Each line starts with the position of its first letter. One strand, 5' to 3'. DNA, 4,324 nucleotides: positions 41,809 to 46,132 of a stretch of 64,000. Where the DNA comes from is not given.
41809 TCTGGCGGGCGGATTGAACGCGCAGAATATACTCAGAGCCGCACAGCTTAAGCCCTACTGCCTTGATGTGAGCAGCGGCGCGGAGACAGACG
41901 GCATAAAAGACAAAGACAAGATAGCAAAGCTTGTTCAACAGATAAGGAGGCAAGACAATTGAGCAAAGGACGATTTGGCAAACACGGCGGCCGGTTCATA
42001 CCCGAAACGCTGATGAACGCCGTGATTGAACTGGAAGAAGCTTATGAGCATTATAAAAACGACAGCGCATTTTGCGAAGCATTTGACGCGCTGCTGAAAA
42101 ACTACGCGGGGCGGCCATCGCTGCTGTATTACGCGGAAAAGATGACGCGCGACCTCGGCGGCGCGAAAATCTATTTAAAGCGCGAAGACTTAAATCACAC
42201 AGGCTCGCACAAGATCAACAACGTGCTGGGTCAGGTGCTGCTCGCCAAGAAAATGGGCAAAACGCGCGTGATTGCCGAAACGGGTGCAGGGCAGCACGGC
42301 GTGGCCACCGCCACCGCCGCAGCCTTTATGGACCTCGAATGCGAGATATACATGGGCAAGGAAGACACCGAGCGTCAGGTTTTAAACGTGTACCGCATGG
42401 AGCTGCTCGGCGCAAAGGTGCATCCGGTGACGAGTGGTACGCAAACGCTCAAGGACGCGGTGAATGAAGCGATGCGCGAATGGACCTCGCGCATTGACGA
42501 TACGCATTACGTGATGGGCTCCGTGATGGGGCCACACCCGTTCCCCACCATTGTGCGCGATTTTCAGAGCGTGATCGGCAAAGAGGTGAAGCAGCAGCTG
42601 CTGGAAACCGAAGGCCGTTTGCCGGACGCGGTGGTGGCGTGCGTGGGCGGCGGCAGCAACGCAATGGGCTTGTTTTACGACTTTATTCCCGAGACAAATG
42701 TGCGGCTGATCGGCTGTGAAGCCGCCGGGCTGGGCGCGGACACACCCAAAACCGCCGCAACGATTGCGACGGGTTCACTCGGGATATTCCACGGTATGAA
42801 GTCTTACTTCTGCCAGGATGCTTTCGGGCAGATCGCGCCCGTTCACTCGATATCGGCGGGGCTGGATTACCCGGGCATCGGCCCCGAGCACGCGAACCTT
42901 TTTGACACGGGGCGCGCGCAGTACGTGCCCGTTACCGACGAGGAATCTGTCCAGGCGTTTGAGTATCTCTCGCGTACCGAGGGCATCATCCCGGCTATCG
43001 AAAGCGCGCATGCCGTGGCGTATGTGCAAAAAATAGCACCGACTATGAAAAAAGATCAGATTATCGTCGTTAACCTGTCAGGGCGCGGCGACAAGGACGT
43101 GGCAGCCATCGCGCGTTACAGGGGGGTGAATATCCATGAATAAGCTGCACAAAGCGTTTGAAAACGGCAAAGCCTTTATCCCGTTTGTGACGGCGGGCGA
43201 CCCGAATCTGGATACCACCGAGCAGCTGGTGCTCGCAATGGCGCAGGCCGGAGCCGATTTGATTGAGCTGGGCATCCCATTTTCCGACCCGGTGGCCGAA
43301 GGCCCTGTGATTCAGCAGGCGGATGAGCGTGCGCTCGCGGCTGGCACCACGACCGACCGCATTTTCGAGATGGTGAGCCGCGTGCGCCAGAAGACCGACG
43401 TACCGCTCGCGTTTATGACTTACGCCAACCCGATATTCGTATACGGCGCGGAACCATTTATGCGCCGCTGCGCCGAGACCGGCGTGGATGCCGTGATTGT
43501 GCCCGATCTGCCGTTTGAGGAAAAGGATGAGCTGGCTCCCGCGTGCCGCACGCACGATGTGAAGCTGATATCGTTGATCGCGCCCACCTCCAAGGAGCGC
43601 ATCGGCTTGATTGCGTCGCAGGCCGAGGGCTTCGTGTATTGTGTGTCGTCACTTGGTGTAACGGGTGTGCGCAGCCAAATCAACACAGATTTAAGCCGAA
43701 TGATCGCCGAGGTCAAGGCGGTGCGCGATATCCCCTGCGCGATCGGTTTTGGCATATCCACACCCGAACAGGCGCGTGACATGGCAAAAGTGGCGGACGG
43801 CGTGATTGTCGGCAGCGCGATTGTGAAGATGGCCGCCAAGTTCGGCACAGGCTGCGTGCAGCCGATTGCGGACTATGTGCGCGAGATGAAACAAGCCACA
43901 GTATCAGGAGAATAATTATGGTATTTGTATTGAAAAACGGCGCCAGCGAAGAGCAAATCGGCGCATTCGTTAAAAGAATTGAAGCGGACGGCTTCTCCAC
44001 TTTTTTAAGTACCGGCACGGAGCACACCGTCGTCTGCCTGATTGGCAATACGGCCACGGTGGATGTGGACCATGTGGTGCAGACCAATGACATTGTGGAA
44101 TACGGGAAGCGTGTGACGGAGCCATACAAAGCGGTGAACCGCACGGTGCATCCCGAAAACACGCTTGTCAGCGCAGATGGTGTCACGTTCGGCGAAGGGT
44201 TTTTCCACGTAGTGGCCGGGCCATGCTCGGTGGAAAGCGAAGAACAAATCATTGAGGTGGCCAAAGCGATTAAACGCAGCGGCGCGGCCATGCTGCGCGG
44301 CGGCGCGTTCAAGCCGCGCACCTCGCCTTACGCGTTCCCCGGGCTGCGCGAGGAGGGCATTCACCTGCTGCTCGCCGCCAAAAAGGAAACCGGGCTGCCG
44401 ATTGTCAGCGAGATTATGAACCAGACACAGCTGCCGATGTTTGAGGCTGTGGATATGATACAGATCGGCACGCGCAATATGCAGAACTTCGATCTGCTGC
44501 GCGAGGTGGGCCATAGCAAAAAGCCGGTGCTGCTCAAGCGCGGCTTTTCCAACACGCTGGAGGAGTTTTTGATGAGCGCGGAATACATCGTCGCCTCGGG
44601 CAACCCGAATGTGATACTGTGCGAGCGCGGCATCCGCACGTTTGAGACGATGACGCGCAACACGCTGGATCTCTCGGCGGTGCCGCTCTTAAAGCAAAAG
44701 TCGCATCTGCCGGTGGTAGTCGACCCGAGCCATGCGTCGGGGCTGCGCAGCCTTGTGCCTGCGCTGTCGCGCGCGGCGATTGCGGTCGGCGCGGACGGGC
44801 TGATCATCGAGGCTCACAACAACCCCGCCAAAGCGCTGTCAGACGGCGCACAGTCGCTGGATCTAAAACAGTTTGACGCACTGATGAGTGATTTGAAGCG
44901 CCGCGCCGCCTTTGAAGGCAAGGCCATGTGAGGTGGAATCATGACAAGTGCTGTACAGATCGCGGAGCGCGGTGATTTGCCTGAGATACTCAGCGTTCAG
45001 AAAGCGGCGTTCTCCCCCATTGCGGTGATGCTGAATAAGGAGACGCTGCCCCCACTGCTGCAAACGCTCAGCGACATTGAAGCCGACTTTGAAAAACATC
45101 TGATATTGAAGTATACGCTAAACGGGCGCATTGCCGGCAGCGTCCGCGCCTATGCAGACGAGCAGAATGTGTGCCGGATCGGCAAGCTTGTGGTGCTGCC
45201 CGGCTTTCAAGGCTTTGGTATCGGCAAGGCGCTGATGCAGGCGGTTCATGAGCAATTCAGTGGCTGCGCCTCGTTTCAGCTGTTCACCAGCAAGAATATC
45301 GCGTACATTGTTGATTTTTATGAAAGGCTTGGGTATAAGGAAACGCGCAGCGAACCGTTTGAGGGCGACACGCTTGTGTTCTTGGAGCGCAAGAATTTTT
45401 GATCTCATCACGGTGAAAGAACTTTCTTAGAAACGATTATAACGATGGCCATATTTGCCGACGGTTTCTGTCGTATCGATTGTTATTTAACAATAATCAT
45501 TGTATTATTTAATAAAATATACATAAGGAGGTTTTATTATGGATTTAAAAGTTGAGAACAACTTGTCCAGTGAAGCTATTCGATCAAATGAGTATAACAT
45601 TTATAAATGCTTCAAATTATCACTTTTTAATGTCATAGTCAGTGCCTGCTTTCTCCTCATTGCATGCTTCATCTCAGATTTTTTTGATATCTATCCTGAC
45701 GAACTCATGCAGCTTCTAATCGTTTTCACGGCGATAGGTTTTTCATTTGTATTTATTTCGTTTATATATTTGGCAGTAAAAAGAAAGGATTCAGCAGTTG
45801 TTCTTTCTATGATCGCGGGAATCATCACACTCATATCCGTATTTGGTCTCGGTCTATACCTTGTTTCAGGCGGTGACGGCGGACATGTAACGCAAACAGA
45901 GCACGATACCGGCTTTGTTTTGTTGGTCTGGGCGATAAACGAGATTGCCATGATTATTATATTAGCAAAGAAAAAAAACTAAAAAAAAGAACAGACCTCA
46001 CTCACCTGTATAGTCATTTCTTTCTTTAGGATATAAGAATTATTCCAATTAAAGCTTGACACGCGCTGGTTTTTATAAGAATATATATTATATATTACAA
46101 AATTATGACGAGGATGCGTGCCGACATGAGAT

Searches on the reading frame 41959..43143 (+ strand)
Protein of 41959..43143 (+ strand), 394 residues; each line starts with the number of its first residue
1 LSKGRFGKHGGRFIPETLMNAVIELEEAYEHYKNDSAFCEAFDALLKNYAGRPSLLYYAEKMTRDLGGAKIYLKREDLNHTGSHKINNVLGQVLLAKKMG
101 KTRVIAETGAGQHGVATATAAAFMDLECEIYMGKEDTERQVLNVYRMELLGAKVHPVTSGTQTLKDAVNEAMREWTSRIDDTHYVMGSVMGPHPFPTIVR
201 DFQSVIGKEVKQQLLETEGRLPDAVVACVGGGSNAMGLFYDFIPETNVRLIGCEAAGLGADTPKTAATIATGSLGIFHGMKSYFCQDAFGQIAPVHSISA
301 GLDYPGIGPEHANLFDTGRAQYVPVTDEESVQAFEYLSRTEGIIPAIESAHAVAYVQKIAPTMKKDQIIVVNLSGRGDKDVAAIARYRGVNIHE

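Call 26: search_protein_families(library=pfam, proteins=[window:41959-43143:+], max_evalue=0.001)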
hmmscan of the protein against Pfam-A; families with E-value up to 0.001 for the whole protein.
window:41959-43143:+ (394 aa): 1 family
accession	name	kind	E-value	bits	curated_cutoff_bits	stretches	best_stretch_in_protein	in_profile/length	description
PF00291.31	PALP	-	2.6e-44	152.2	35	1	52-375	6-295/295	Pyridoxal-phosphate dependent enzyme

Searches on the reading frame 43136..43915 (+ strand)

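Call 48: search_protein_families(library=pfam, proteins=[window:43136-43915:+], max_evalue=0.001)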
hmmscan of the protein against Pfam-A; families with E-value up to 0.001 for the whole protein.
window:43136-43915:+ (259 aa): 3 families
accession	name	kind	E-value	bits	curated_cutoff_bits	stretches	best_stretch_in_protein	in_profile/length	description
PF00290.26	Trp_syntA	-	3.2e-93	311.8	27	1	9-252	7-255/259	Tryptophan synthase alpha chain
PF01884.23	PcrB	-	3.3e-06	27.2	23.9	1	182-230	164-212/226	PcrB family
PF00977.27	His_biosynth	-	0.00061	19.7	23.6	0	187-232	62-108/228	Histidine biosynthesis protein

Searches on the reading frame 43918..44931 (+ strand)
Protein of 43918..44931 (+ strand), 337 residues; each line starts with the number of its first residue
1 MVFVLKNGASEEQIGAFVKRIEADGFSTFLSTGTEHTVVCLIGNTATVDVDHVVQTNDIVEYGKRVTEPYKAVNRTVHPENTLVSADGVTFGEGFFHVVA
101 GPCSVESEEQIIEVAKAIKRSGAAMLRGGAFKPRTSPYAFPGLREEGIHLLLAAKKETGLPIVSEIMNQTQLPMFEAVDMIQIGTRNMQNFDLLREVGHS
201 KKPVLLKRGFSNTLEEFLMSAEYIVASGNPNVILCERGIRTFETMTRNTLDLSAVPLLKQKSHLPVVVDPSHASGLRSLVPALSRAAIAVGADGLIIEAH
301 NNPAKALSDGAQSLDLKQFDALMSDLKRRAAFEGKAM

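Call 48: search_protein_families(library=pfam, proteins=[window:43918-44931:+], max_evalue=0.001)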
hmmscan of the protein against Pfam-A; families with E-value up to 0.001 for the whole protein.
window:43918-44931:+ (337 aa): 3 families
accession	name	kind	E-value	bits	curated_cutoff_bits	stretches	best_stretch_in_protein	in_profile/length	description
PF00793.26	DAHP_synth_1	-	6.7e-77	258.5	25.5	1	88-323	9-258/270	DAHP synthetase I family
PF18152.6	DAHP_snth_FXD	-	1.6e-14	53.9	27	1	1-68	1-67/67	DAHP synthase ferredoxin-like domain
PF03102.20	NeuB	-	8.6e-08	32.4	22.1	1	144-334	54-237/241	NeuB family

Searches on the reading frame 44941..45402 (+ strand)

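Call 48: search_protein_families(library=pfam, proteins=[window:44941-45402:+], max_evalue=0.001)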
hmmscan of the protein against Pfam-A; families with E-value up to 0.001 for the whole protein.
window:44941-45402:+ (153 aa): 3 families
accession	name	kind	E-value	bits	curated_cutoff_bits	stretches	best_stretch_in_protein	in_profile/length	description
PF13673.13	Acetyltransf_10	-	1.1e-12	48.5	23.6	1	51-147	29-121/128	Acetyltransferase (GNAT) domain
PF13508.13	Acetyltransf_7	-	2.9e-12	47.2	27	1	59-134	9-84/84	Acetyltransferase (GNAT) domain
PF00583.31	Acetyltransf_1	-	8.5e-12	45.8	20.7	1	46-132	27-116/116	Acetyltransferase (GNAT) family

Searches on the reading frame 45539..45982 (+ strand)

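Call 48: search_protein_families(library=pfam, proteins=[window:45539-45982:+], max_evalue=0.001)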
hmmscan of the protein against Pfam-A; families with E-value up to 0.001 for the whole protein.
window:45539-45982:+ (147 aa): 1 family
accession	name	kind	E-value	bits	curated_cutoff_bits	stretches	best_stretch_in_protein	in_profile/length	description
PF16933.10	PelG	-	0.00036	20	29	1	16-102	95-177/452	Putative exopolysaccharide Exporter (EPS-E)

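Call 59: search_protein_families(library=pfam, proteins=[window:45539-45982:+], max_evalue=10)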
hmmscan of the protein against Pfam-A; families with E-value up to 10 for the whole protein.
window:45539-45982:+ (147 aa): 10 families
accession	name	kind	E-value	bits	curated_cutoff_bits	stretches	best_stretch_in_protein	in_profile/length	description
PF16933.10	PelG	-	0.00036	20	29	1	16-102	95-177/452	Putative exopolysaccharide Exporter (EPS-E)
PF09843.14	DUF2070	-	0.0017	17.2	30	1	19-136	66-166/561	Predicted membrane protein (DUF2070)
PF20712.2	CyanoTRADDas_TM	-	0.016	15.7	24.3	1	59-102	12-56/68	Cyanobacterial TRADD-N associated 2-Transmembrane domain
PF07695.17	7TMR-DISM_7TM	-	0.017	15.5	29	1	28-106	95-171/205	7TM diverse intracellular signalling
PF22249.1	ERMP1-TM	-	0.025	14.8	27.4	1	50-99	171-219/222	Endoplasmic reticulum metallopeptidase 1, TM domain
PF05241.17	EBP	-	0.046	14.5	25.7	1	46-134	11-99/113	EXPERA (EXPanded EBP superfamily)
PF12698.13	ABC2_membrane_3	-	0.098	12.2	31.6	1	30-113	213-296/347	ABC-2 family transporter protein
PF16894.10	DUF5084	-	0.97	10.3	27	1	87-109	6-28/130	Domain of unknown function (DUF5084)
PF10329.14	DUF2417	-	3.4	7.5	25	1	12-140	26-151/234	Region of unknown function (DUF2417)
PF06687.17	SUR7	-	4.7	7.2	29.6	1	9-76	91-158/201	SUR7/PalI family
